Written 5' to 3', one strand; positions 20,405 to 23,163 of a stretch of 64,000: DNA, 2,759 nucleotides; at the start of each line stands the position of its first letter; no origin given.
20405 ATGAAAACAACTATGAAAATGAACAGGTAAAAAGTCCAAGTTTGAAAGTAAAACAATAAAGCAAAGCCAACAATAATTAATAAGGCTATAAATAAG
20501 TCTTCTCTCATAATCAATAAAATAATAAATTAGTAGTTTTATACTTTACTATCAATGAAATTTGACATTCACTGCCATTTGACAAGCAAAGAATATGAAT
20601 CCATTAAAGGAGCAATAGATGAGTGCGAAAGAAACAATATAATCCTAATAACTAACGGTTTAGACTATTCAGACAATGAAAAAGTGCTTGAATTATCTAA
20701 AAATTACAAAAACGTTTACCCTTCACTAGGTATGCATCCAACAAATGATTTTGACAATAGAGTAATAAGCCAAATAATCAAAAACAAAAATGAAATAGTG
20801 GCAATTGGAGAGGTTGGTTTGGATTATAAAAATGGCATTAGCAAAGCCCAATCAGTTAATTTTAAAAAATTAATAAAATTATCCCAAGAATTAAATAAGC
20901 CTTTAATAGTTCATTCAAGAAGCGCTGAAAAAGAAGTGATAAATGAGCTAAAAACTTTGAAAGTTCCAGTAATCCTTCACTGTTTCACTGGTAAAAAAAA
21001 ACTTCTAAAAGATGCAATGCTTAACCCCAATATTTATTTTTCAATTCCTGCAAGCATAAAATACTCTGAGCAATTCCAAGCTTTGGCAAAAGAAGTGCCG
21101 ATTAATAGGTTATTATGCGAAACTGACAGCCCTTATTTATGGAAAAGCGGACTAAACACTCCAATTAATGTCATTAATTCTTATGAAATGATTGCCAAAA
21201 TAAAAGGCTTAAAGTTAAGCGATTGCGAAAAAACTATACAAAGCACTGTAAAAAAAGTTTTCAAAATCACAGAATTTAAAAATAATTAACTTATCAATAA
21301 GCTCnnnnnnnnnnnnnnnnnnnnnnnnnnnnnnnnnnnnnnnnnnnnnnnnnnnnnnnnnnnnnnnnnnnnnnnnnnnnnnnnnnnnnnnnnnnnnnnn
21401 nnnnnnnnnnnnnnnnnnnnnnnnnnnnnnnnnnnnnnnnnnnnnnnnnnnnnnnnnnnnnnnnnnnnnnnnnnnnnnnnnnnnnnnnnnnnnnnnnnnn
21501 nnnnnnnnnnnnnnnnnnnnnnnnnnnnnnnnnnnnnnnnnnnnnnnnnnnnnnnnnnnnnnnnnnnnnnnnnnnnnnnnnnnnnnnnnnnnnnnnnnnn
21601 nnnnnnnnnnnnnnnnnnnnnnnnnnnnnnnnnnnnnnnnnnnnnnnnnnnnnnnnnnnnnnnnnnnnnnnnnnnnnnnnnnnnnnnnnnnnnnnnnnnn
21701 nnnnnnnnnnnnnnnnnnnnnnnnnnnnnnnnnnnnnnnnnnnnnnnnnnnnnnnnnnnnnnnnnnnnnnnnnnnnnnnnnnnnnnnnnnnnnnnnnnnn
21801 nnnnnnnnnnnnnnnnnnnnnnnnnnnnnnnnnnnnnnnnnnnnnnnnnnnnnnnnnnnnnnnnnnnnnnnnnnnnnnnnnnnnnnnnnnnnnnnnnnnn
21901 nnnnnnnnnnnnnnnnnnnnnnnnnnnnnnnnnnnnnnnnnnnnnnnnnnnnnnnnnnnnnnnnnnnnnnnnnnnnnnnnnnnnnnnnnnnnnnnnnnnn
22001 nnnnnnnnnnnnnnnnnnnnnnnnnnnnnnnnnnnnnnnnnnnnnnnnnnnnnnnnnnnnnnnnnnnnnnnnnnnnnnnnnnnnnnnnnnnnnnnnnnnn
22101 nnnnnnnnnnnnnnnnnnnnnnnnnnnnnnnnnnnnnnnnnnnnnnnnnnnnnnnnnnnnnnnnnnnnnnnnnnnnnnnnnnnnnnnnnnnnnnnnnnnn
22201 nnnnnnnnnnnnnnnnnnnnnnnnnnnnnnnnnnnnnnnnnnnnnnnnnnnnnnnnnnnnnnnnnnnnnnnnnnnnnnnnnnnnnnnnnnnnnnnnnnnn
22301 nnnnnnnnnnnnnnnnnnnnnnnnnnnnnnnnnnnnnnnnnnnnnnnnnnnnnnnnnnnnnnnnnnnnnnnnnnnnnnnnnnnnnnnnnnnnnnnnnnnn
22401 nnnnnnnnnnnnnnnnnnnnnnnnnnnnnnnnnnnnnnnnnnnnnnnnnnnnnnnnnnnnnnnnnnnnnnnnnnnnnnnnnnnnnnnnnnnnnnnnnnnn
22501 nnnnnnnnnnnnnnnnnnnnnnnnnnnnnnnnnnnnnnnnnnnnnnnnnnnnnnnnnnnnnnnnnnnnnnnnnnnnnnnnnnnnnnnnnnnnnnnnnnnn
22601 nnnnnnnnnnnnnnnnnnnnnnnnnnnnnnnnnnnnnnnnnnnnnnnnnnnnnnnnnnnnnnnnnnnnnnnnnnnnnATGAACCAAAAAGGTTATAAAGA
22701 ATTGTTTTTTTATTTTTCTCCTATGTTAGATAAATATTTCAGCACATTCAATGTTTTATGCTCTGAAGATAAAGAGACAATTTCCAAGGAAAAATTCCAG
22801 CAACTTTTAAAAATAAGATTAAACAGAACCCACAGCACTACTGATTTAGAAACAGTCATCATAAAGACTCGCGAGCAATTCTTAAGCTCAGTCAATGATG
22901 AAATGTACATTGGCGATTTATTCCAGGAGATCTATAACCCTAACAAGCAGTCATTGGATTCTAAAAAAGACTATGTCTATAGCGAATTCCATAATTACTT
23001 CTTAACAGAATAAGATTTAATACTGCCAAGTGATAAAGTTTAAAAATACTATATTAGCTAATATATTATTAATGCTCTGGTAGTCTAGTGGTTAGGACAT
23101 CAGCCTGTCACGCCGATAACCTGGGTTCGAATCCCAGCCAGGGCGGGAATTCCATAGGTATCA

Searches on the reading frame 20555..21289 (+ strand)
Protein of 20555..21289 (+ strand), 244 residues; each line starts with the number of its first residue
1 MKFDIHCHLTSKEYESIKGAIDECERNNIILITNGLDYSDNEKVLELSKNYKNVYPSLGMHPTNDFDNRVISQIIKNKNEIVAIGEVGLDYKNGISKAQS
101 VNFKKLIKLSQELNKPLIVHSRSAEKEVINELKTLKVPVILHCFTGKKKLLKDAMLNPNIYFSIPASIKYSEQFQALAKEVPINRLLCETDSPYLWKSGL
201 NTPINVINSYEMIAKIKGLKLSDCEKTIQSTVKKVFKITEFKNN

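Call 11: search_protein_families(library=pfam, max_evalue=0.001, proteins=[window:20555-21289:+])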
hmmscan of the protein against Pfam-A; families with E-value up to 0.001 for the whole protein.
window:20555-21289:+ (244 aa): 1 family
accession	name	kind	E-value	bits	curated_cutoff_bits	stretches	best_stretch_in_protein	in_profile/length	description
PF01026.27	TatD_DNase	-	1.4e-54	185.6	27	1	3-237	1-253/253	TatD related DNase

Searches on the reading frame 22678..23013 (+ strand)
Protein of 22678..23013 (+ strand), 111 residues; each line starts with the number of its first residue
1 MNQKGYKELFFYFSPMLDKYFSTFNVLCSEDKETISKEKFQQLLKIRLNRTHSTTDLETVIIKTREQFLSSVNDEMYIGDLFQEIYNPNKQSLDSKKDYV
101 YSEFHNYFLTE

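Call 11: search_protein_families(library=pfam, max_evalue=0.001, proteins=[window:22678-23013:+])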
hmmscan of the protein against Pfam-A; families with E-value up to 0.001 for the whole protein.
window:22678-23013:+ (111 aa): 0 families

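Call 13: find_encoding_contigs(protein=window:22678-23013:+, flank=10000, max_places=10)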
Protein window:22678-23013:+ (111 aa): 6 contigs read that carry it; 5 places shown.
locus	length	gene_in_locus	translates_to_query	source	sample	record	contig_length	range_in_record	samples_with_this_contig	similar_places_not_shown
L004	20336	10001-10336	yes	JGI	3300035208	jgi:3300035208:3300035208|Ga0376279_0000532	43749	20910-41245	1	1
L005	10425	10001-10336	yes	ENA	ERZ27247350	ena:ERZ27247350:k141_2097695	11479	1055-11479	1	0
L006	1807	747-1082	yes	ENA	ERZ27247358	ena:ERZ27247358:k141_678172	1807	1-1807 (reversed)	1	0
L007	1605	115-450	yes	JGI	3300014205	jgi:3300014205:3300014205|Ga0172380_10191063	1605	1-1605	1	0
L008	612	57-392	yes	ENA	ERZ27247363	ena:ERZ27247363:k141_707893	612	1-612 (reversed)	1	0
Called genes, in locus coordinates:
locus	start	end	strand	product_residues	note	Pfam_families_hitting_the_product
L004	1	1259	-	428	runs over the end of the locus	PF02517:Rce1-like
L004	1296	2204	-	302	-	PF02775:TPP_enzyme_C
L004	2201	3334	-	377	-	PF01855:POR_N, PF17147:PFOR_II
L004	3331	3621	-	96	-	PF13183:Fer4_8 (faint), PF13187:Fer4_9 (faint), PF12797:Fer4_2 (faint), PF12837:Fer4_6 (faint), PF13237:Fer4_10 (weak), PF14697:Fer4_21, PF12838:Fer4_7 (weak), PF00037:Fer4 (weak), +1 more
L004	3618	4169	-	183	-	PF01558:POR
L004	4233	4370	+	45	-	-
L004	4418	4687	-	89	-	PF05239:PRC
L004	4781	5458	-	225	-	-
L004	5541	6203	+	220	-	PF00588:SpoU_methylase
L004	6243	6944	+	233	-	-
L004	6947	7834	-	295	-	PF01145:Band_7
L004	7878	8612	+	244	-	PF01026:TatD_DNase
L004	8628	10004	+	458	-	-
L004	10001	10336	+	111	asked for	-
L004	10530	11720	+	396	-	PF00589:Phage_integrase, PF22823:MrpR_C_cat (faint)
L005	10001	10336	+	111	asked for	-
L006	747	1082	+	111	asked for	-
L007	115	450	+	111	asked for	-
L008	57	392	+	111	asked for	-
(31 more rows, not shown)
